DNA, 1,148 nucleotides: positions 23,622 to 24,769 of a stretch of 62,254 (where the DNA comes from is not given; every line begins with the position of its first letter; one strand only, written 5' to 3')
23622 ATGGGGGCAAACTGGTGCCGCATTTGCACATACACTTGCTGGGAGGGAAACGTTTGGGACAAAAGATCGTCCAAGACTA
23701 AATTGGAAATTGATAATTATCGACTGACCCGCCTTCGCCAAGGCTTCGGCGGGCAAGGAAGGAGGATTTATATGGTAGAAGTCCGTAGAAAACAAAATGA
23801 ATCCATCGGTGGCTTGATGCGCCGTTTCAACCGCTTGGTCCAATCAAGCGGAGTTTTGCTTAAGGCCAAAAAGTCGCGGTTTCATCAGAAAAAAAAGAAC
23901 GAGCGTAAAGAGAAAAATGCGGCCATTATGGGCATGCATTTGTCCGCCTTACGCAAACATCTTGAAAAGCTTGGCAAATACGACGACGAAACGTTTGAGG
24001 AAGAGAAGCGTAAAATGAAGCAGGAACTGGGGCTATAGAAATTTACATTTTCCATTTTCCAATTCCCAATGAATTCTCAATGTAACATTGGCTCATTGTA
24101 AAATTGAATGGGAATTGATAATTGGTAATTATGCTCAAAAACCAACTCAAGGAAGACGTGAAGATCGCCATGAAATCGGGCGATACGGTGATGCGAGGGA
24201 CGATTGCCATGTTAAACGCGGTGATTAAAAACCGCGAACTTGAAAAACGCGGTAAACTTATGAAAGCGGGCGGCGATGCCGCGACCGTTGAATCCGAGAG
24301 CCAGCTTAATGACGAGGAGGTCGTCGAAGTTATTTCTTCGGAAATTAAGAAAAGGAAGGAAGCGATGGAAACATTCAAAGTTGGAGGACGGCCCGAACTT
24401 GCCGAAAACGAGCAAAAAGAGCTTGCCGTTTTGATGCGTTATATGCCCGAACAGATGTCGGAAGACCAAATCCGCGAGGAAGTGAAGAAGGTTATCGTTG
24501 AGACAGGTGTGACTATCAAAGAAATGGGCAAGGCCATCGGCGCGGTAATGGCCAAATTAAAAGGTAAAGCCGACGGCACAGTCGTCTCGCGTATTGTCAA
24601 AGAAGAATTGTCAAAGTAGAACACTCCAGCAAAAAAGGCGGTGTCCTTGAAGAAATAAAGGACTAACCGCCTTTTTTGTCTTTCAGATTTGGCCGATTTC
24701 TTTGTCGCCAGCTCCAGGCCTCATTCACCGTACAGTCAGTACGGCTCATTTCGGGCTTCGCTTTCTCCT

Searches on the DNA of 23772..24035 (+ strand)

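Call 61: search_rna_families(sources=[L167, L171, L127, L149], threshold=evalue, max_evalue=1)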
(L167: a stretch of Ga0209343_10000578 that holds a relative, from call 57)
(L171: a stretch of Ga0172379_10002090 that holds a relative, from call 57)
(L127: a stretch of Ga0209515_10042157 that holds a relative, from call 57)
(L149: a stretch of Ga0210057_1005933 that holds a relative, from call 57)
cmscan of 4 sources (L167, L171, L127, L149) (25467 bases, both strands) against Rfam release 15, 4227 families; matches with E-value up to 1: 1.
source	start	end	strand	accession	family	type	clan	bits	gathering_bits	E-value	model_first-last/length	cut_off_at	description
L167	954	1032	-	RF03781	mir-4524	Gene; miRNA;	-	24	68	0.48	1-84/84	no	mir-4524 microRNA precursor family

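Call 100: build_rna_model(alignment_id=A6)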
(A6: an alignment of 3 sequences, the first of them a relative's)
Model R2 built from alignment A6 (3 sequences, 180 columns); structure: RNAalifold consensus.
model positions 175; base pairs 54; branch points 1; effective number of sequences 0.91; information 0.59 bits per position. Calibrated on 0.2 Mb of random sequence (short: E-values are rough).
structure used (alignment columns):
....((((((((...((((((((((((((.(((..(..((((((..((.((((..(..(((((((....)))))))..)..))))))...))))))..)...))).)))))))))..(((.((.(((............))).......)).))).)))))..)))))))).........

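Call 101: search_with_rna_model(model_id=R2, sources=[window, L040, L149, L127, L167, L171, L032, L134, L155], max_evalue=1, make_alignment=true, show_alignments=7)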
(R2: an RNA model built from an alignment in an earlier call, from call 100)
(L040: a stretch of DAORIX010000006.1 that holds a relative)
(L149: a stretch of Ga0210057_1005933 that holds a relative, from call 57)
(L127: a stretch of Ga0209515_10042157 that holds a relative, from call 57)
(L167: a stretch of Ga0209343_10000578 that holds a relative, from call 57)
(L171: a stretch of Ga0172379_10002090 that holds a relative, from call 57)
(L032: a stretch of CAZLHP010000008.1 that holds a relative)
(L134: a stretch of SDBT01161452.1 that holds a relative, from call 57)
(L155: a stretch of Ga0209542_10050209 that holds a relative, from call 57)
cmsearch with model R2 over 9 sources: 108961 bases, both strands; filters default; matches with E-value up to 1: 7.
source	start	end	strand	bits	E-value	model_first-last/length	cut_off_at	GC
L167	3755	3929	-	205.3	5.7e-54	1-175/175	no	0.45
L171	3755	3920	-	191.6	3.2e-50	1-175/175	no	0.44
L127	2339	2506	+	178.7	1.1e-46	1-175/175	no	0.43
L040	4837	4965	-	42.6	1.5e-09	1-175/175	no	0.46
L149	3266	3489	+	39.8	8.7e-09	1-175/175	no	0.48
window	24689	24782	-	35.9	9.9e-08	21-113/175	no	0.55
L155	3044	3178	+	22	0.00064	1-175/175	no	0.5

Alignment A7: 7 matches aligned to the model, 285 columns, each read 5' to 3' on its own strand. Consensus structure (alignment columns), stored with it:
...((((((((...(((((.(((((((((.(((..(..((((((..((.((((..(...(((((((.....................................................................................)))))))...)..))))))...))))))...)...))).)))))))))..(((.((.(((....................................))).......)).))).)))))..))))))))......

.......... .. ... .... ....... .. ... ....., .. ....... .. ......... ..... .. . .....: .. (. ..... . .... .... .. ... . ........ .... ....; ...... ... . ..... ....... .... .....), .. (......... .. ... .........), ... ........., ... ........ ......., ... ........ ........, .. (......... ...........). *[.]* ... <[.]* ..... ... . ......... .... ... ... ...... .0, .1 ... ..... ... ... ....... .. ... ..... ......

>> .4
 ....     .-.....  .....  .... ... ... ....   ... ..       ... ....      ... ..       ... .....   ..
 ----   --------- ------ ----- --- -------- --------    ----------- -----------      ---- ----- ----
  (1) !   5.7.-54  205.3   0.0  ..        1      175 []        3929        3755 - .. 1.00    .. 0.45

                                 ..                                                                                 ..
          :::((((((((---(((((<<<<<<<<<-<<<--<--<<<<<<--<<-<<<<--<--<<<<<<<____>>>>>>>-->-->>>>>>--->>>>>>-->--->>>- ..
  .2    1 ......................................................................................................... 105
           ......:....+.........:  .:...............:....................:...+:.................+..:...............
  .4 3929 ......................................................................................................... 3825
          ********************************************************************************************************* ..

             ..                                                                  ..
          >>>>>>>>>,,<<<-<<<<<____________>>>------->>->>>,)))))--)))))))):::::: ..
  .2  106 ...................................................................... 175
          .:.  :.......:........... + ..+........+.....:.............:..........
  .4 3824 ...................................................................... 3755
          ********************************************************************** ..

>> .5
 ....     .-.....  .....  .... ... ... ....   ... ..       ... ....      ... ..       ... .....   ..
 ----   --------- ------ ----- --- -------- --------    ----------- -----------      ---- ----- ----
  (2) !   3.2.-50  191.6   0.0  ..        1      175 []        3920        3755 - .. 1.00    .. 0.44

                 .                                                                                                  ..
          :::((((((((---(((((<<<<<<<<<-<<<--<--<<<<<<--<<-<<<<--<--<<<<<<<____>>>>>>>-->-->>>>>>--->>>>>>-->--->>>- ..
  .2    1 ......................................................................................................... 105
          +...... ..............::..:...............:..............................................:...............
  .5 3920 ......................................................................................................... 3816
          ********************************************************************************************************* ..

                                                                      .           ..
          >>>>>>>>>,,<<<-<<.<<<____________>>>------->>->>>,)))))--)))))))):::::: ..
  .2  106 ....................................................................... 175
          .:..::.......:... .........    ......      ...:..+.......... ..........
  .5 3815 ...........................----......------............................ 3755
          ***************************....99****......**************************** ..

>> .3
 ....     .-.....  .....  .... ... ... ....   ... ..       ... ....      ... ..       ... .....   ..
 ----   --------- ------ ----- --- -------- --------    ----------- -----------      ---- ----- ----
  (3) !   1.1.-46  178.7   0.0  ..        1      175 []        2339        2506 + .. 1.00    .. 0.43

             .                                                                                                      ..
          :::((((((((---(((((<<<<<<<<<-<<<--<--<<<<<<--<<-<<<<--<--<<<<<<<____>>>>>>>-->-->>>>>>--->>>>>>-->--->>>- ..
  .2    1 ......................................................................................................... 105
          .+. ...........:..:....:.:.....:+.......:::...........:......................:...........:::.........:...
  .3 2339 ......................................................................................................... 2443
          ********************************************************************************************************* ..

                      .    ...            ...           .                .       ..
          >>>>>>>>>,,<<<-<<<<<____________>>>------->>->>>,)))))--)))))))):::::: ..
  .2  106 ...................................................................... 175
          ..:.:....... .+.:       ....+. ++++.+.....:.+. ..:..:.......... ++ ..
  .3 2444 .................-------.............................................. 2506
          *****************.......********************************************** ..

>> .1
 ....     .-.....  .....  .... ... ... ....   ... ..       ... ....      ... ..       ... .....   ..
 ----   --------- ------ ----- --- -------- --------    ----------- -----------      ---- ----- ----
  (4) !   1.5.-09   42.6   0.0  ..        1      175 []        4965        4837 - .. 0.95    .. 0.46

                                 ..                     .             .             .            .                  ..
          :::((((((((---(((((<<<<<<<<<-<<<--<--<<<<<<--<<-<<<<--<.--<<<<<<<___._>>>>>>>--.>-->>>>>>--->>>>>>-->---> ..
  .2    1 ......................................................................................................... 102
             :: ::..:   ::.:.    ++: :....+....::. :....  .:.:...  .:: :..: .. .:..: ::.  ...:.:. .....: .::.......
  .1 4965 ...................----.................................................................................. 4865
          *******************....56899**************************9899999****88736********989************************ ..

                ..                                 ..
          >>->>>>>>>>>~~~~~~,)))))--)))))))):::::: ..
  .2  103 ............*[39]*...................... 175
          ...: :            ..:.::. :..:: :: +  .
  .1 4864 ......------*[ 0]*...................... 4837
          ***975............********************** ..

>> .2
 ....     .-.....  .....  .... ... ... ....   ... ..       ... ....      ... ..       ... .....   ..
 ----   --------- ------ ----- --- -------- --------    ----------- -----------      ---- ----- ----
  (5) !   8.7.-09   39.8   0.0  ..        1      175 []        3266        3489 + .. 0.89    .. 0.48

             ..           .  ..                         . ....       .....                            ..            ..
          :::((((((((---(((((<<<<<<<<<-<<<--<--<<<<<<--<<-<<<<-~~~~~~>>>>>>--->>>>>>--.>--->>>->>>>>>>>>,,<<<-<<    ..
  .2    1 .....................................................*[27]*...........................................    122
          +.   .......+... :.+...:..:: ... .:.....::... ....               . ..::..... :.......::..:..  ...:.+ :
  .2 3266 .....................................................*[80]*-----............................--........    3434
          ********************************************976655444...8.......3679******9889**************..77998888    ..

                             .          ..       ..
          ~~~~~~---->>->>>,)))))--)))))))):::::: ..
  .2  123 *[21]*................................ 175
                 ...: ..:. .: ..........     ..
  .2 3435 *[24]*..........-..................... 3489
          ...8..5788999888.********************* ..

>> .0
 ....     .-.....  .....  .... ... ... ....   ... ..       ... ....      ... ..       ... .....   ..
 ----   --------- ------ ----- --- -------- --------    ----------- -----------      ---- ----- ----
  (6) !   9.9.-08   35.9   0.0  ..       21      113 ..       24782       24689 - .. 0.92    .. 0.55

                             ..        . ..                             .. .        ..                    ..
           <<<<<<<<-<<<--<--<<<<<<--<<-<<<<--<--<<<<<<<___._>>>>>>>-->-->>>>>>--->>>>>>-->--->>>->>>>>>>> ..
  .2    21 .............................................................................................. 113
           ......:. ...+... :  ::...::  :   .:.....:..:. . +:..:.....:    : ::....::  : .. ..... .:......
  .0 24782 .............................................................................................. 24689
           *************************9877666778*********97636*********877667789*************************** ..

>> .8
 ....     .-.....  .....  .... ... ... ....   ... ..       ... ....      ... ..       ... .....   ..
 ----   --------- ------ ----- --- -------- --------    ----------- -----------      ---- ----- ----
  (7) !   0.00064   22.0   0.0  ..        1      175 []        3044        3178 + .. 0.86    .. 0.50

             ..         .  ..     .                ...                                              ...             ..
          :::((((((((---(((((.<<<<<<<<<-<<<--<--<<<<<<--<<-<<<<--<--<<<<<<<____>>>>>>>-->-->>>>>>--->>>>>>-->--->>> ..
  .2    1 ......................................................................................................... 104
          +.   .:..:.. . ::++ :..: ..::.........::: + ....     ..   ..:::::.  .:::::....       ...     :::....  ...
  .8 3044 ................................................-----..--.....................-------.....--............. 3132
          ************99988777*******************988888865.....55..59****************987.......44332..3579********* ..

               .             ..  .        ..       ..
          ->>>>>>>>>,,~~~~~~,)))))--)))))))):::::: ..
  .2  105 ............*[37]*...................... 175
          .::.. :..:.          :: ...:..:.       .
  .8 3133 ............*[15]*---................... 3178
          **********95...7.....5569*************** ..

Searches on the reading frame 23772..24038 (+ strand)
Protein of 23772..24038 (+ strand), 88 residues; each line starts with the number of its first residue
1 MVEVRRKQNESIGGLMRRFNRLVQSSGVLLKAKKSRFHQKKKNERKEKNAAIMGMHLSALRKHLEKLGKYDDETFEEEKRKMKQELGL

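Call 51: find_encoding_contigs(protein=window:23772-24038:+, flank=4000, max_places=10)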
Protein window:23772-24038:+ (88 aa): 23 contigs read that carry it; 6 places shown.
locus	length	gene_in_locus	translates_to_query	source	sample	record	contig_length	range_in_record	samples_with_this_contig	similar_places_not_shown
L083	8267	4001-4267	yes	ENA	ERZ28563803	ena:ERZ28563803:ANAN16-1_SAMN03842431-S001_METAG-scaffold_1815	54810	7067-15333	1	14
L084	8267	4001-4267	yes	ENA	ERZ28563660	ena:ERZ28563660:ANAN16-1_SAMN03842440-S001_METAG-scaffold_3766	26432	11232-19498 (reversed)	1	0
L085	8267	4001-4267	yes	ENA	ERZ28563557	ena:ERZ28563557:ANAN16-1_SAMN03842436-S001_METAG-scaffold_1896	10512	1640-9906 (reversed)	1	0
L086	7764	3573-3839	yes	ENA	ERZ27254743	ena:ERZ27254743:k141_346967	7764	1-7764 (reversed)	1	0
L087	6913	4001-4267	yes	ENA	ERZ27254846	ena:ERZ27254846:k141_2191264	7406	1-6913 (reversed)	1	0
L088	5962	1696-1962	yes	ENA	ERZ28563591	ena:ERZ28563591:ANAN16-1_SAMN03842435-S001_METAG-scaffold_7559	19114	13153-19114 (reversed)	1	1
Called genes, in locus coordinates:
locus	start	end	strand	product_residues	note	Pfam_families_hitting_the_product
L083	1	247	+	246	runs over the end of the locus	PF00571:CBS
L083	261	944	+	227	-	PF05552:MS_channel_1st_1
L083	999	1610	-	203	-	PF01195:Pept_tRNA_hydro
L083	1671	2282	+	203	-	PF10502:Peptidase_S26, PF00717:Peptidase_S24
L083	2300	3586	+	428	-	PF13393:tRNA-synt_His, PF00587:tRNA-synt_2b, PF03129:HGTP_anticodon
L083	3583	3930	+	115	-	PF11969:DcpS_C, PF01230:HIT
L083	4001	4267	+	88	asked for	PF01165:Ribosomal_S21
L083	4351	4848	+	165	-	PF09424:YqeY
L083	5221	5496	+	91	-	-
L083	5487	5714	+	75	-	-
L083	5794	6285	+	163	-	PF02130:YbeY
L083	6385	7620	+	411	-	PF11104:PilM_2 (faint), PF02491:SHS2_FTSA, PF06723:MreB_Mbl, PF14450:FtsA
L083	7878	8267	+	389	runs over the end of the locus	PF00091:Tubulin, PF12327:FtsZ_C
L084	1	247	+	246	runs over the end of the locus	PF00571:CBS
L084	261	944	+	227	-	PF05552:MS_channel_1st_1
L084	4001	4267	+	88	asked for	PF01165:Ribosomal_S21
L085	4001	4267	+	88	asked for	PF01165:Ribosomal_S21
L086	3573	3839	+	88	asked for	PF01165:Ribosomal_S21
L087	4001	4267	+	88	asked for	PF01165:Ribosomal_S21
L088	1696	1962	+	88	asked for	PF01165:Ribosomal_S21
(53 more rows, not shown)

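Call 57: find_related_loci(query=window:23772-24035:+, collection=metagenome_contigs, flank=3500)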
Query window:23772-24035:+ (88 aa) in metagenome_contigs; peptide patterns used: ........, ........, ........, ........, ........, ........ (x = any residue, [..] = any of these).
567 stretches matched a pattern; 130 encode a relative of the query (tblastn E <= 1e-3); the best 80 are kept; 80 distinct loci.
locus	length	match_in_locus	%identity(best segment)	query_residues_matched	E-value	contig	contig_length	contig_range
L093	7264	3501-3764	81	1-88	8e-43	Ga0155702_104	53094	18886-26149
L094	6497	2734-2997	81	1-88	8e-43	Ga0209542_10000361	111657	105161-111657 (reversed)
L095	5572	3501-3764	83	1-88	4e-43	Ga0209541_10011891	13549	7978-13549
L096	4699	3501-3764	83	1-88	4e-43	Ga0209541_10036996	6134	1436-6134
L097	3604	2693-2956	82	1-88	8e-43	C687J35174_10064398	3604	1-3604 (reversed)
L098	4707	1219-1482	83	1-88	4e-43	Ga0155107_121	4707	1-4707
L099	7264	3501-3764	81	1-88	9e-43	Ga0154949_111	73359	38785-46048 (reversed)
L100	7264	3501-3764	84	1-88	4e-43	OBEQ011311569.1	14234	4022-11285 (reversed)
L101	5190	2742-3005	82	1-88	2e-42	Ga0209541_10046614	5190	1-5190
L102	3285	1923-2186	83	1-88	3e-42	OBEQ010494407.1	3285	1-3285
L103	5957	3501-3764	81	1-88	2e-42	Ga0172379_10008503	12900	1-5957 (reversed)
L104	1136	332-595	80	1-88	9e-44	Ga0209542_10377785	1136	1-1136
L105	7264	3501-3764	82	1-88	5e-42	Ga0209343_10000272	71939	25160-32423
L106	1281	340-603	81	1-88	3e-43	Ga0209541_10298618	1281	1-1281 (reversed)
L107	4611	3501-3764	78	1-88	5e-42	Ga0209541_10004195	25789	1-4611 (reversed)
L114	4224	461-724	81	1-88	1e-41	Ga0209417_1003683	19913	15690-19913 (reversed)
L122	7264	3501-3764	80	1-88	2e-41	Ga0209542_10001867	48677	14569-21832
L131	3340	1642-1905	75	1-88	2e-40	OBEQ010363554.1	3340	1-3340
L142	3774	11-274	76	1-88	2e-40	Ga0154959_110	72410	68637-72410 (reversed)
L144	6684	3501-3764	75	1-88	9e-40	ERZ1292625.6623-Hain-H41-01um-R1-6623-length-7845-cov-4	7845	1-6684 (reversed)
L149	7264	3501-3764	76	1-88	2e-39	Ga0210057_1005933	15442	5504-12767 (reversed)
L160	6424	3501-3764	74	1-88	2e-39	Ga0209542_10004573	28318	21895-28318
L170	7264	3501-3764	74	1-88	3e-39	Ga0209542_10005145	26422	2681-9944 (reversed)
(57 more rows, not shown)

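Call 84: search_protein_families(library=pfam, proteins=[L122:4369-4965:+, L122:5638-6594:+, L144:4564-5454:+, L149:4479-5120:+, L142:1206-1757:+, L160:4760-5647:+, L170:4364-4984:+, L170:5853-6791:+, L131:2404-2772:+, L114:1524-1793:+], max_evalue=0.01)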
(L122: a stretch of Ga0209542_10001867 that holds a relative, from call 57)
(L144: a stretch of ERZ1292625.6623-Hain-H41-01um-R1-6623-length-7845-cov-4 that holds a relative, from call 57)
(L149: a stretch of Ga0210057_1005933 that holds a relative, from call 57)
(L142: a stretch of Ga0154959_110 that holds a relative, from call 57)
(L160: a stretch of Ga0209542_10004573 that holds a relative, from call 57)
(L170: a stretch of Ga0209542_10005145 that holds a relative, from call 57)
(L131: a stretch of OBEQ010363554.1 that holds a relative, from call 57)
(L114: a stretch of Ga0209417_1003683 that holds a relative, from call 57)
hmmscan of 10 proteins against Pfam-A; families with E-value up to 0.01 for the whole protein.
L122:4369-4965:+ (198 aa): 0 families

L122:5638-6594:+ (318 aa): 2 families
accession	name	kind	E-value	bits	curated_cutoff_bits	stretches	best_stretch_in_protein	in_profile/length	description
PF00078.32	RVT_1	-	6.3e-24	85.3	29.6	1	65-269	8-205/205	Reverse transcriptase (RNA-dependent DNA polymerase)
PF00621.25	RhoGEF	-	0.00062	20.4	27.6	1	163-298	64-164/180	RhoGEF domain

L144:4564-5454:+ (296 aa): 0 families

L149:4479-5120:+ (213 aa): 0 families

L142:1206-1757:+ (183 aa): 0 families

L160:4760-5647:+ (295 aa): 0 families

L170:4364-4984:+ (206 aa): 0 families

L170:5853-6791:+ (312 aa): 1 family
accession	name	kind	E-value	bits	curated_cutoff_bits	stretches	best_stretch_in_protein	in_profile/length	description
PF00078.32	RVT_1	-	9.8e-26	91.2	29.6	1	59-260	9-203/205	Reverse transcriptase (RNA-dependent DNA polymerase)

L131:2404-2772:+ (122 aa): 0 families

L114:1524-1793:+ (89 aa): 0 families

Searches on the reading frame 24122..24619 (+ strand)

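Call 7: search_protein_families(library=pfam, proteins=[window:24122-24619:+], max_evalue=1)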
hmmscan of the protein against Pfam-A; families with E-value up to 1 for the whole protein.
window:24122-24619:+ (165 aa): 5 families
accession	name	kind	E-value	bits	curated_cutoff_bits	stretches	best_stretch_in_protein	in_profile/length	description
PF09424.15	YqeY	-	2.6e-40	138.2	27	1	6-163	1-143/143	Yqey-like protein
PF02637.23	GatB_Yqey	-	0.0012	19.2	27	1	93-163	69-148/148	GatB domain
PF24852.1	DUF7726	-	0.078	13.6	26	1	110-142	3-34/73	Domain of unknown function (DUF7726)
PF10487.15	Nup188_N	-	0.12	11.7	22.4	1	38-154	38-154/459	Nucleoporin Nup188, N-terminal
PF21127.4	ATG1-like_MIT2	-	0.14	12.9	27.6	1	27-82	43-91/95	ATG1-like, MIT domain 2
